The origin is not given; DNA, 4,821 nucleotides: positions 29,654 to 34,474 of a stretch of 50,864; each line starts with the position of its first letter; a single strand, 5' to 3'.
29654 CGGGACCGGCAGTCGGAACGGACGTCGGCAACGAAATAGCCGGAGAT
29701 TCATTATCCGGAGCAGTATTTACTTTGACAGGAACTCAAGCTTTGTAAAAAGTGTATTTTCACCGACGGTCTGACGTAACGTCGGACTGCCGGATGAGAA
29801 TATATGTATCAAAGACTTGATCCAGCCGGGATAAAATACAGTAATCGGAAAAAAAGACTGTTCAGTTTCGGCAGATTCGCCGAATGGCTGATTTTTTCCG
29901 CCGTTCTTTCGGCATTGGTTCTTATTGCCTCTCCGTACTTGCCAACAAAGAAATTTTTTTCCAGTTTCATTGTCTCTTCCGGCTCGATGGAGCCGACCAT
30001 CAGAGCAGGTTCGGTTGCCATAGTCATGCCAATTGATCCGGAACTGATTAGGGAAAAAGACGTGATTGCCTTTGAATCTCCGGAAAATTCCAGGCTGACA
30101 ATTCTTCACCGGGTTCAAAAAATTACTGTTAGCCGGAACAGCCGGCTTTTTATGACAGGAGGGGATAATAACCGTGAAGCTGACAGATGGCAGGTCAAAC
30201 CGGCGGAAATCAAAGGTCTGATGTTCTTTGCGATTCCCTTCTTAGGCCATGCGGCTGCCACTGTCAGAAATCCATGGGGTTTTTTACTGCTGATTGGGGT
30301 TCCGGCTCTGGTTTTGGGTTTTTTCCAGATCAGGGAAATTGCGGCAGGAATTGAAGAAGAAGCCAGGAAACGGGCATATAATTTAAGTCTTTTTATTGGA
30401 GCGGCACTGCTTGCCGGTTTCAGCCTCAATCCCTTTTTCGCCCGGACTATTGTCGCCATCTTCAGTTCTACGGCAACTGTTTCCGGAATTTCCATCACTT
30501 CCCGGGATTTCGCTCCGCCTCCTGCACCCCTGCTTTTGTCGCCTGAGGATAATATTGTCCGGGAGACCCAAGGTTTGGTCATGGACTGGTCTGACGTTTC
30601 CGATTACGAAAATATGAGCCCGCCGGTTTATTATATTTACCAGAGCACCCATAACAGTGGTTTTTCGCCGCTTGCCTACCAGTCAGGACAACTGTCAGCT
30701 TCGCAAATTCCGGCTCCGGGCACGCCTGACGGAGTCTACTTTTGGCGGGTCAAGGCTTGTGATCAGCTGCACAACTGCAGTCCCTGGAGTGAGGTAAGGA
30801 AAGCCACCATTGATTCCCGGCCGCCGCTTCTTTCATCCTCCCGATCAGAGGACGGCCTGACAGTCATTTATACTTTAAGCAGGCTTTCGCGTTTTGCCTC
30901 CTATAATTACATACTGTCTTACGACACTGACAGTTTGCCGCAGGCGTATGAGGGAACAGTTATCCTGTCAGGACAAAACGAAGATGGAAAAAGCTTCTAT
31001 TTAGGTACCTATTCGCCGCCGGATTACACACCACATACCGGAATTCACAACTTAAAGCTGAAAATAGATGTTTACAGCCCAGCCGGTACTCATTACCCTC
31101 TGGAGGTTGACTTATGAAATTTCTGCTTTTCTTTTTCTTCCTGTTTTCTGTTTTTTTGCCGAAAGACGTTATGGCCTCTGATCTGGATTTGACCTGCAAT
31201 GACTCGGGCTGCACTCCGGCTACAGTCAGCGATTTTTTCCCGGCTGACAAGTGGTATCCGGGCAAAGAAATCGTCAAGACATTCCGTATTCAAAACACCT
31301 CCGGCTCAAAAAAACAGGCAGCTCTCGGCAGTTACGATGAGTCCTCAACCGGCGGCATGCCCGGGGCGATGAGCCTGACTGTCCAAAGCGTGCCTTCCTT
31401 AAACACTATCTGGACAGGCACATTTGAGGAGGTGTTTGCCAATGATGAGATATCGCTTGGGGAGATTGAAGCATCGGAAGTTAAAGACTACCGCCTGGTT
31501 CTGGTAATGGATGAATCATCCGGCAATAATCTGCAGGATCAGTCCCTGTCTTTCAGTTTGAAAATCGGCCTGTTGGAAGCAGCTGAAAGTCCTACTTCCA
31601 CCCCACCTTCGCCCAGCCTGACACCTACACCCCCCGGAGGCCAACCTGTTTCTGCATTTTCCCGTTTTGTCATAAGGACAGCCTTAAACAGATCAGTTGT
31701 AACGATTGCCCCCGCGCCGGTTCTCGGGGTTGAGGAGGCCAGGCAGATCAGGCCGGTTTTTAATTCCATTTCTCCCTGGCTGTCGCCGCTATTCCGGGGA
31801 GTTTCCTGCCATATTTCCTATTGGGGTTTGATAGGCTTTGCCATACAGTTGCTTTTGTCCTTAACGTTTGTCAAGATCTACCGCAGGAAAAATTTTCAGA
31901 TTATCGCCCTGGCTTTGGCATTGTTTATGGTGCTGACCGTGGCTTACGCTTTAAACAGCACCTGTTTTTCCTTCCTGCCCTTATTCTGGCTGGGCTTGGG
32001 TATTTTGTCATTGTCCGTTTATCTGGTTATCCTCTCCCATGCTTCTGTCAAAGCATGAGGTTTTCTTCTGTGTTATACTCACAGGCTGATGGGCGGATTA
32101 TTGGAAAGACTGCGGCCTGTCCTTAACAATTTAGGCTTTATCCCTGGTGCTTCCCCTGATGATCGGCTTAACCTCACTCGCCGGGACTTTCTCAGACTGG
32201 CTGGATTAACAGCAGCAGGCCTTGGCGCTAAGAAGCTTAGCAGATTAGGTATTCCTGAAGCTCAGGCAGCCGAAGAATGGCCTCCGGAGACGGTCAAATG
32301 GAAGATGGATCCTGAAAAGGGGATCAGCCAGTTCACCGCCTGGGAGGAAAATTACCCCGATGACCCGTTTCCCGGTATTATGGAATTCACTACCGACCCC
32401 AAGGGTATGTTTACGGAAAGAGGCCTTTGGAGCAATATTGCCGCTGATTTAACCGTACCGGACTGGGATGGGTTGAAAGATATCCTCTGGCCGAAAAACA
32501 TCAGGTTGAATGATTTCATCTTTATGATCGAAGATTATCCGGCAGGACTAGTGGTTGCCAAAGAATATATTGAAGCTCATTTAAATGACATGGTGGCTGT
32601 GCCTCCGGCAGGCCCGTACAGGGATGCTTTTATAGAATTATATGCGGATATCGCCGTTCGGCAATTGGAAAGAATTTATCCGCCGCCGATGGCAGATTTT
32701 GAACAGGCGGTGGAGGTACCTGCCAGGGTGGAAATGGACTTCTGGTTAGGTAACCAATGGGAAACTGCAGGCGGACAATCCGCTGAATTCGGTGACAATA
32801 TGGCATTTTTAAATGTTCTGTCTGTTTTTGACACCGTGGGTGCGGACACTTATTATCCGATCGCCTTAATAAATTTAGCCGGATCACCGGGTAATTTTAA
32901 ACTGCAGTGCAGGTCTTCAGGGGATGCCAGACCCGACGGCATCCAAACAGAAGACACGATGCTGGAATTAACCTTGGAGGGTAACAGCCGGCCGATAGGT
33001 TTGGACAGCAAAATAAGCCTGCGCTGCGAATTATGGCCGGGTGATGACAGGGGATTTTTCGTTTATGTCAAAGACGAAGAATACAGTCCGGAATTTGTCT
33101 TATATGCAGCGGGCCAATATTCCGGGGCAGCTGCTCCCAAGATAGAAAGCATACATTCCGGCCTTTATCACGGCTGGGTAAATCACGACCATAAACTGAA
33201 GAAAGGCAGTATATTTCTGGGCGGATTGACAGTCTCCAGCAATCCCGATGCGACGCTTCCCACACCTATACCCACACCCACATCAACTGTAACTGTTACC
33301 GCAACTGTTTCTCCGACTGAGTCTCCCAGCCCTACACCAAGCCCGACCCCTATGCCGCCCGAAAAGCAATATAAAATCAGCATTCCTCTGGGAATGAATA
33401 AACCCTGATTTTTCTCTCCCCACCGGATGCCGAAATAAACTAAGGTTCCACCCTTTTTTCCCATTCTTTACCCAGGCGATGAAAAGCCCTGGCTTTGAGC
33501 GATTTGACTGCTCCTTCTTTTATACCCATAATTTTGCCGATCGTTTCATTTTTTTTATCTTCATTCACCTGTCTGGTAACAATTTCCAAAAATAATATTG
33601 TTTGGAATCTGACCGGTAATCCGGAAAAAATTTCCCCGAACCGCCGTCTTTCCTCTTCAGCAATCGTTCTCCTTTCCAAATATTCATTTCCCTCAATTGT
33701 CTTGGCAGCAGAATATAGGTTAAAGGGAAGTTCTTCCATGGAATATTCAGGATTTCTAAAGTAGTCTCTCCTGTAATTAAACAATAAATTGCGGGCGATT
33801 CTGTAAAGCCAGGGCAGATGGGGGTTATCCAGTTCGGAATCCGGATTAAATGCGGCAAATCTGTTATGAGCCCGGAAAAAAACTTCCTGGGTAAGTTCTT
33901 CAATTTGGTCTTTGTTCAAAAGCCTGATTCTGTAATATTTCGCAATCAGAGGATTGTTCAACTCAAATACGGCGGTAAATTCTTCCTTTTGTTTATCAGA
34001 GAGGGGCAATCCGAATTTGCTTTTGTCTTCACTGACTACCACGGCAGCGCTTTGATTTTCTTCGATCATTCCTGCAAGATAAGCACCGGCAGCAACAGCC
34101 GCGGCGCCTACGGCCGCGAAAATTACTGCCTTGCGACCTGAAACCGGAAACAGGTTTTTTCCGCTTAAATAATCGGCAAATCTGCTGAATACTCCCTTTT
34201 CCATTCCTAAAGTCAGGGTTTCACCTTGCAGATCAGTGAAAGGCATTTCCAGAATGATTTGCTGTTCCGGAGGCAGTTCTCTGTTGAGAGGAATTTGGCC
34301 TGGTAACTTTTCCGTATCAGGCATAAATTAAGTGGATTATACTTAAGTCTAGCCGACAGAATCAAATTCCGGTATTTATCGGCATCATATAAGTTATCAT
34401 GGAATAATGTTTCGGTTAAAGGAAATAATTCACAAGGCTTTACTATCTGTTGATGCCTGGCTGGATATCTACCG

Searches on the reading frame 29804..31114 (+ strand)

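Call 43: search_protein_families(library=pfam, proteins=[window:29804-31114:+], max_evalue=0.01)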
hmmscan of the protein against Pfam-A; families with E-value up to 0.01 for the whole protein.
window:29804-31114:+ (437 aa): 1 family
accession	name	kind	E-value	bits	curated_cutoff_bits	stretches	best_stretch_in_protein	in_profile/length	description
PF10502.14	Peptidase_S26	-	4e-05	24.1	22.9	1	34-104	8-77/168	Signal peptidase, peptidase S26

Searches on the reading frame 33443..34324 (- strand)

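Call 70: search_protein_families(library=pfam, proteins=[window:33443-34324:-], max_evalue=0.001)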
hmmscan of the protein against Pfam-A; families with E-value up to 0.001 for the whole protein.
window:33443-34324:- (294 aa): 3 families
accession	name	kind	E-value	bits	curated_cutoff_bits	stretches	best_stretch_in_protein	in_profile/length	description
PF04542.20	Sigma70_r2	-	4e-07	30.2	24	1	120-187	2-67/71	Sigma-70 region 2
PF04545.22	Sigma70_r4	-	1.6e-06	28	24.1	1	254-284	18-48/50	Sigma-70, region 4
PF08281.18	Sigma70_r4_2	-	0.00018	21.5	25.7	0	249-281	19-51/54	Sigma-70, region 4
